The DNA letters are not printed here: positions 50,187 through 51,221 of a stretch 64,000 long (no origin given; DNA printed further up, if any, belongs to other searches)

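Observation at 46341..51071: Carbamoyltransferase + two GT4 + PIG-L/LmbE deacetylase cassette: candidate novel carbamoylated amino-glycoside/glycoconjugate pathway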

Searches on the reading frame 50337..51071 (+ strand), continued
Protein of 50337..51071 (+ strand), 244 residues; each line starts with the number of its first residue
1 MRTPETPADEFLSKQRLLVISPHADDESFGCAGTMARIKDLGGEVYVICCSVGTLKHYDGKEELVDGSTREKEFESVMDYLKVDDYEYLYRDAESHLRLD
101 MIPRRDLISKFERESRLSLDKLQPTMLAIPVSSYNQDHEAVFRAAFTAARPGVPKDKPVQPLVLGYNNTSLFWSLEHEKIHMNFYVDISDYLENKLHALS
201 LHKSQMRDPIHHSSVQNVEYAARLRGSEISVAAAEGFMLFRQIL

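Call 79: search_protein_families(library=pfam, proteins=[L146:5-715:+, L146:4322-5803:+, L152:13192-13983:+, L144:11920-12753:+, L161:94-729:+, L153:8788-9399:-, L153:7617-8588:-, L165:444-986:+], max_evalue=0.01)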
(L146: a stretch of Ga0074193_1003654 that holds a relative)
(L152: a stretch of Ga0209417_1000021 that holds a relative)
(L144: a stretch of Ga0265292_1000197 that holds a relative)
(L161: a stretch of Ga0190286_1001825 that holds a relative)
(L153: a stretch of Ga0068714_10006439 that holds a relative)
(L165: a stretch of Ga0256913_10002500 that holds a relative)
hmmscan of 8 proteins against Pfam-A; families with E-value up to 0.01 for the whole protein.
L146:5-715:+ (236 aa): 1 family
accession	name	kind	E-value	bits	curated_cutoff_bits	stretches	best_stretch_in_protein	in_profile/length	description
PF04932.20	Wzy_C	-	1.6e-14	54.4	31.7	1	3-148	2-149/149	O-Antigen ligase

L146:4322-5803:+ (493 aa): 0 families

L152:13192-13983:+ (263 aa): 1 family
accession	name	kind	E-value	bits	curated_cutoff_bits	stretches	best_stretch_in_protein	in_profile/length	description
PF01040.23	UbiA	-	0.00017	21.4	34.2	1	74-228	74-221/250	UbiA prenyltransferase family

L144:11920-12753:+ (277 aa): 1 family
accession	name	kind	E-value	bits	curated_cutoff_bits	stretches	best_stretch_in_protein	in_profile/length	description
PF12679.13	ABC2_membrane_2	-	0.00019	21.3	27.2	1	55-275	73-282/283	ABC-2 family transporter protein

L161:94-729:+ (211 aa): 2 families
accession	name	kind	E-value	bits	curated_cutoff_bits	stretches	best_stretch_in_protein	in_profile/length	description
PF13632.12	Glyco_trans_2_3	-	0.00021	21.6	27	1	1-202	5-185/198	Glycosyl transferase family group 2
PF13641.12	Glyco_tranf_2_3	-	0.0027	18.2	27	1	3-136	94-229/230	Glycosyltransferase like family 2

L153:8788-9399:- (203 aa): 0 families

L153:7617-8588:- (323 aa): 1 family
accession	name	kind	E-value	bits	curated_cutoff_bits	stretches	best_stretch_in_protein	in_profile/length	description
PF00490.27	ALAD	-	8.1e-150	498.7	24.6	1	4-319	2-317/317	Delta-aminolevulinic acid dehydratase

L165:444-986:+ (180 aa): 1 family
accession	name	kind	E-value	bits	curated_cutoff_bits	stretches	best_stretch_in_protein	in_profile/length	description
PF04390.17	LptE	-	5.4e-09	37.2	23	1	41-171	1-113/118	Lipopolysaccharide-assembly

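Call 83: search_protein_families(library=pfam, proteins=[L120:3885-4937:-, L120:5590-6876:-, L120:2452-3780:-, L123:7944-8867:+, L123:9154-10137:-, L149:1064-2140:+, L131:4899-5750:-], max_evalue=0.001)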
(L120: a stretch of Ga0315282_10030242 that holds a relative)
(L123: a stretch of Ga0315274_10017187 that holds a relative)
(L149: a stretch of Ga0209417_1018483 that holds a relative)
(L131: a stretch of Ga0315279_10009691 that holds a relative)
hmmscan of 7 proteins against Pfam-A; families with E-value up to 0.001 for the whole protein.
L120:3885-4937:- (350 aa): 1 family
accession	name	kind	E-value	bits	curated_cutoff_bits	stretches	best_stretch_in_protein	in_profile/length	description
PF01075.23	Glyco_transf_9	-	1.7e-28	100.1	22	1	72-318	1-244/247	Glycosyltransferase family 9 (heptosyltransferase)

L120:5590-6876:- (428 aa): 1 family
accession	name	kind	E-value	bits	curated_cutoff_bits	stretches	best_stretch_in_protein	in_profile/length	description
PF00202.27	Aminotran_3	-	7.4e-77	259.1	30.5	1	35-346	10-335/403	Aminotransferase class-III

L120:2452-3780:- (442 aa): 1 family
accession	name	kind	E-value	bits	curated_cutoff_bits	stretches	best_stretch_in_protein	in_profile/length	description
PF18884.5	TSP3_bac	-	0.00031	21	25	0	206-227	1-22/22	Bacterial TSP3 repeat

L123:7944-8867:+ (307 aa): 0 families

L123:9154-10137:- (327 aa): 6 families
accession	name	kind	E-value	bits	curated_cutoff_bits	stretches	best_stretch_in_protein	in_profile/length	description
PF01488.26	Shikimate_DH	-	1e-45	155.7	24.3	1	75-210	1-138/138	Shikimate / quinate 5-dehydrogenase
PF05201.20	GlutR_N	-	5.2e-23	81.9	27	1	2-60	93-151/151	Glutamyl-tRNAGlu reductase, N-terminal domain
PF00745.25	GlutR_dimer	-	4.6e-20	72.2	22.9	1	227-323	4-99/99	Glutamyl-tRNAGlu reductase, dimerisation domain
PF03807.23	F420_oxidored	-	1.1e-07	32.7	21.6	1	89-185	2-93/94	NADP oxidoreductase coenzyme F420-dependent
PF13241.12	NAD_binding_7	-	2.5e-05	25.3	22.1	1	80-157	1-72/104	Putative NAD(P)-binding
PF02826.25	2-Hacid_dh_C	-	0.0009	19.1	25.1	0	77-154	27-99/178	D-isomer specific 2-hydroxyacid dehydrogenase, NAD binding domain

L149:1064-2140:+ (359 aa): 1 family
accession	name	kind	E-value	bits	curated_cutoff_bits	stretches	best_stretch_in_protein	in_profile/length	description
PF01075.23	Glyco_transf_9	-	7.1e-23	81.6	22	1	118-311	32-222/247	Glycosyltransferase family 9 (heptosyltransferase)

L131:4899-5750:- (284 aa): 1 family
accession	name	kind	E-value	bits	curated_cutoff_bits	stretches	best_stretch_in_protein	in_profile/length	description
PF01075.23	Glyco_transf_9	-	5.5e-23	82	22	1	73-282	2-208/247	Glycosyltransferase family 9 (heptosyltransferase)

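Call 87: find_encoding_contigs(protein=P0207, flank=10000, max_places=1)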
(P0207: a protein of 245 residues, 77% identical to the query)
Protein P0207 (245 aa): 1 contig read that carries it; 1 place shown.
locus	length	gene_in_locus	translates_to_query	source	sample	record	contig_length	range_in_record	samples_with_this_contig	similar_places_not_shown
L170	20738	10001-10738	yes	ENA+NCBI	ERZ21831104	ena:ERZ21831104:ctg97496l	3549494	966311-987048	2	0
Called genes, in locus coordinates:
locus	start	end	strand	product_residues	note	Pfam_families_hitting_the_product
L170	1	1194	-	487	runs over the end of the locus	PF00479:G6PD_N, PF02781:G6PD_C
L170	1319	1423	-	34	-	-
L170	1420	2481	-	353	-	PF13646:HEAT_2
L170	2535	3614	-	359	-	PF13646:HEAT_2 (faint)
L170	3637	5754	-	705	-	-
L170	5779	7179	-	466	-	-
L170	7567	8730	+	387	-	PF20706:GT4-conflict (faint), PF13439:Glyco_transf_4, PF13579:Glyco_trans_4_4, PF00534:Glycos_transf_1, PF13692:Glyco_trans_1_4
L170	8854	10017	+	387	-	PF13439:Glyco_transf_4, PF13477:Glyco_trans_4_2, PF13579:Glyco_trans_4_4, PF20706:GT4-conflict, PF00534:Glycos_transf_1, PF13692:Glyco_trans_1_4, PF13524:Glyco_trans_1_2 (weak)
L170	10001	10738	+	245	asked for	PF02585:PIG-L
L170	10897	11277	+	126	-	-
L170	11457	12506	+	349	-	PF01634:HisG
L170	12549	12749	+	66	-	-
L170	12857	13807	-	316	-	PF07963:N_methyl, PF07596:SBP_bac_10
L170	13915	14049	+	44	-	-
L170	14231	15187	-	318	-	PF07963:N_methyl, PF07596:SBP_bac_10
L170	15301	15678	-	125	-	-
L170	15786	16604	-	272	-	-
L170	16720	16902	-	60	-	PF13683:rve_3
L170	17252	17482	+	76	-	-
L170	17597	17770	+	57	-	-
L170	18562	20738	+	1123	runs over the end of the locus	PF04234:CopC (faint), PF19078:Big_12 (weak), PF00047:ig (faint), PF07679:I-set (weak), PF13927:Ig_3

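Call 88: find_encoding_contigs(protein=P0205, flank=10000, max_places=1)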
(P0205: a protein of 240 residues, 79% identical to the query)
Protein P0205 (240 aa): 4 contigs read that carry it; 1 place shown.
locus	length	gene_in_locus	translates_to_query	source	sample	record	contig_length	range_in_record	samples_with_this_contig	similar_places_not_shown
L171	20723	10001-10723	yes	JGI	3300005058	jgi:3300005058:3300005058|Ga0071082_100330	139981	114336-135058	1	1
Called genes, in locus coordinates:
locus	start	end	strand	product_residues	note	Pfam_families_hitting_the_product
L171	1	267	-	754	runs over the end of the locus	-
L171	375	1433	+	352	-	PF05343:Peptidase_M42, PF01546:Peptidase_M20, PF02127:Peptidase_M18 (faint)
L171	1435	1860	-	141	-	PF00210:Ferritin, PF02915:Rubrerythrin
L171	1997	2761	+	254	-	PF00230:MIP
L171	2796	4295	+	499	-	PF00370:FGGY_N, PF02782:FGGY_C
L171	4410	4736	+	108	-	-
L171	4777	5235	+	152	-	-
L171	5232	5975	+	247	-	PF08032:SpoU_sub_bind, PF00588:SpoU_methylase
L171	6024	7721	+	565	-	PF02543:Carbam_trans_N, PF22521:HypF_C_2 (weak), PF16861:Carbam_trans_C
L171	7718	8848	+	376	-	PF13439:Glyco_transf_4, PF13477:Glyco_trans_4_2 (faint), PF13579:Glyco_trans_4_4, PF20706:GT4-conflict, PF00534:Glycos_transf_1, PF13524:Glyco_trans_1_2 (weak), PF13692:Glyco_trans_1_4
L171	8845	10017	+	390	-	PF13439:Glyco_transf_4, PF13477:Glyco_trans_4_2, PF13579:Glyco_trans_4_4, PF20706:GT4-conflict (weak), PF00534:Glycos_transf_1, PF13692:Glyco_trans_1_4, PF13524:Glyco_trans_1_2 (weak)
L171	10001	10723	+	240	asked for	PF02585:PIG-L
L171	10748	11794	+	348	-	PF01634:HisG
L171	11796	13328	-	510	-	-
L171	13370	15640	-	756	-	PF04734:Ceramidase_alk (faint)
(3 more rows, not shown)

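Call 91: search_dna_similar(query=window:50337-51071:+, collection=plasmids, mode=protein, max_rows=15, max_evalue=0.00001)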
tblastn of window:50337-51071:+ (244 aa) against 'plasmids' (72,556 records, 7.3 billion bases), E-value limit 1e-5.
Records with a match: 208; places in all: 211; records where one place covers at least 80% of the query: 207.
Best place of each record, by identity: <60% 208.
By first word of the organism name: Sinorhizobium 76; Priestia 36; Bacillus 31; Escherichia 16; Ensifer 8; Rhizobium 7; Roseibium 6; Labrenzia 4; Halorussus 2; Haloferax 2; and 20 more.
By predicted mobility (MOB-suite, as given by PLSDB): non-mobilizable 120; mobilizable 66; conjugative 22.
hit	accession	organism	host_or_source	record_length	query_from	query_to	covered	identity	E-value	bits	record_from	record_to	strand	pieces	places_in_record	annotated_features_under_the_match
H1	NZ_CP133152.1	Sinorhizobium chiapasense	Acaciella angustissima,cell culture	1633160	12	244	95%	32.7%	6e-21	98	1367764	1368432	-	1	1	none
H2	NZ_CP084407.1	Sphingobium sp. CFD-2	cell culture,soil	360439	12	242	95%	32.4%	1e-21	100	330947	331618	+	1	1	PIG-L deacetylase family protein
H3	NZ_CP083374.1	Ensifer canadensis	Melilotus albus,Cell Culture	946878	2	244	100%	30.6%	2e-17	88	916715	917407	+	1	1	PIG-L deacetylase family protein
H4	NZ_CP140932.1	Sinorhizobium medicae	Medicago lupulina,whole organism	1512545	12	244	95%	31.7%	5e-20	96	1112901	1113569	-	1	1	none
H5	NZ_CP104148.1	Sinorhizobium medicae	Trigonella foenum-graecum,cell culture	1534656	12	244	95%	31.7%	5e-20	96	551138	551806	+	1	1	none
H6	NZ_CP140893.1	Sinorhizobium medicae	Medicago lupulina,whole organism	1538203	12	244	95%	31.7%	5e-20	96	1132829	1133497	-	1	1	none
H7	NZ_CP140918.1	Sinorhizobium medicae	Medicago lupulina,whole organism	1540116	12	244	95%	31.7%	5e-20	96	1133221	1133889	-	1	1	none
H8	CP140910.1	Sinorhizobium medicae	Medicago lupulina,whole organism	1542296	12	244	95%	31.7%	5e-20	96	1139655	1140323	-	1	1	PIG-L deacetylase family protein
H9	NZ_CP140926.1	Sinorhizobium medicae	Medicago lupulina,whole organism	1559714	12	244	95%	31.7%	5e-20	96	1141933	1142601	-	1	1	none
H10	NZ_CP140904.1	Sinorhizobium medicae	Medicago lupulina,whole organism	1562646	12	244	95%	31.7%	5e-20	96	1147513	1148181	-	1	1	none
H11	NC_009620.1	Sinorhizobium medicae WSM419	-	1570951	12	244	95%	31.7%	5e-20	96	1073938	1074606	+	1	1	none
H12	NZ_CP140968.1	Sinorhizobium medicae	Medicago lupulina,whole organism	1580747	12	244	95%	31.7%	5e-20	96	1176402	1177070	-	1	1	none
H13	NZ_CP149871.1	Sinorhizobium medicae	Melilotus albus,Cell Culture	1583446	12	244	95%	31.7%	5e-20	96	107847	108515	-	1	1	none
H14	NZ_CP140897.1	Sinorhizobium medicae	Medicago lupulina,whole organism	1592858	12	244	95%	31.7%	5e-20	96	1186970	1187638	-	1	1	none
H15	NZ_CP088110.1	Sinorhizobium medicae WSM1115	cell culture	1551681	12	244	95%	31.3%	2e-19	94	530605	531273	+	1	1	none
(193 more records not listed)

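Call 92: get_annotated_region(hit=H8, flank=8000)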
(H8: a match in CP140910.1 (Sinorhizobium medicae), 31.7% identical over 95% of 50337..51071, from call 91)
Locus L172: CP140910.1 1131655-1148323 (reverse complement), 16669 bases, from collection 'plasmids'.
description: Sinorhizobium medicae strain ml29 plasmid pMl3, complete sequence
organism: Sinorhizobium medicae (NCBI taxid 110321)
taxonomy: Bacteria; Pseudomonadota; Alphaproteobacteria; Hyphomicrobiales; Rhizobiaceae; Sinorhizobium; Sinorhizobium medicae
host: -; source: Medicago lupulina,whole organism; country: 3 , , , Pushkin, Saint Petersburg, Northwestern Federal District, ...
typing (MOB-suite, as given by PLSDB): mobilizable; relaxase MOBQ
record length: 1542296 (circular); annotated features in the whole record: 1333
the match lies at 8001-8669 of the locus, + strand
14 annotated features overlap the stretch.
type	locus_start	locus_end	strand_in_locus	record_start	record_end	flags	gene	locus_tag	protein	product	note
CDS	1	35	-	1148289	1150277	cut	-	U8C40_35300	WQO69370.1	Wzz/FepE/Etk N-terminal domain-containing protein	-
CDS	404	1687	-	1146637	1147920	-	-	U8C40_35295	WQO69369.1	O-antigen ligase family protein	-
CDS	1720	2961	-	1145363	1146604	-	-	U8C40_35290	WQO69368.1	glycosyltransferase family 4 protein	-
CDS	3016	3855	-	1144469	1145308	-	-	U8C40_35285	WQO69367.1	sulfotransferase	-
CDS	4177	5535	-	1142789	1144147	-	-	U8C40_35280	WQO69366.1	lipopolysaccharide biosynthesis protein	-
CDS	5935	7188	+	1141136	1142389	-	-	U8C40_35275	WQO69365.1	polysaccharide biosynthesis/export family protein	-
CDS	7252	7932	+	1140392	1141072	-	-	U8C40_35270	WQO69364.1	sugar transferase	-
CDS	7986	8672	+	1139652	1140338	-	-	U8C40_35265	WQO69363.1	PIG-L deacetylase family protein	-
CDS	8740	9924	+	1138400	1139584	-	-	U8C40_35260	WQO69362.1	DegT/DnrJ/EryC1/StrS aminotransferase family protein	-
CDS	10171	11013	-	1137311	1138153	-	-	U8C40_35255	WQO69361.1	sulfotransferase domain-containing protein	-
CDS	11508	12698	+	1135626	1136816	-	-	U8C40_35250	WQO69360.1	glycosyltransferase family 4 protein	-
CDS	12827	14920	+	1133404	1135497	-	-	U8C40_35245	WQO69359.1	mechanosensitive ion channel family protein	-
CDS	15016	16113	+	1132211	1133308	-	-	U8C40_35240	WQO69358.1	glycosyltransferase family 4 protein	-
CDS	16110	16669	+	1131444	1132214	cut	-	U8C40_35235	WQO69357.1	polysaccharide deacetylase family protein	-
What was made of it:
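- In Sinorhizobium it lies between an initiating sugar transferase and DegT (call 92).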

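Call 102: search_protein_representatives(protein=window:50337-51071:+)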
Query: 244 residues. Proteins with E-value up to 0.001 (for the whole library): 2887; up to 1e-10: 745; up to 1e-30: 48. The best 150 are listed.
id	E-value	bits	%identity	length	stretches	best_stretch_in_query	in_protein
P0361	9.4e-80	283.8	55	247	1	7-244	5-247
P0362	1.1e-65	237.9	49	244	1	8-241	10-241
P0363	2.0e-61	223.9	47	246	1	8-241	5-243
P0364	3.1e-60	220.0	77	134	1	1-130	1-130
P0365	4.2e-60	219.5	45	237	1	10-241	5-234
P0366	1.4e-57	211.3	45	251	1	10-243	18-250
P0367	8.0e-56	205.5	75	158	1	6-128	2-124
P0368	5.8e-55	202.7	45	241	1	10-241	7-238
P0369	4.0e-54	200.0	44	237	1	13-241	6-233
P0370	6.8e-54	199.2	60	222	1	7-162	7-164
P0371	1.1e-53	198.6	47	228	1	12-243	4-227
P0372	8.2e-53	195.7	42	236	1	10-243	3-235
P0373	3.9e-52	193.5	45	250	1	9-242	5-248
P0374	1.0e-51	192.1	60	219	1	5-157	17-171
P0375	1.0e-49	185.5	54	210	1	8-177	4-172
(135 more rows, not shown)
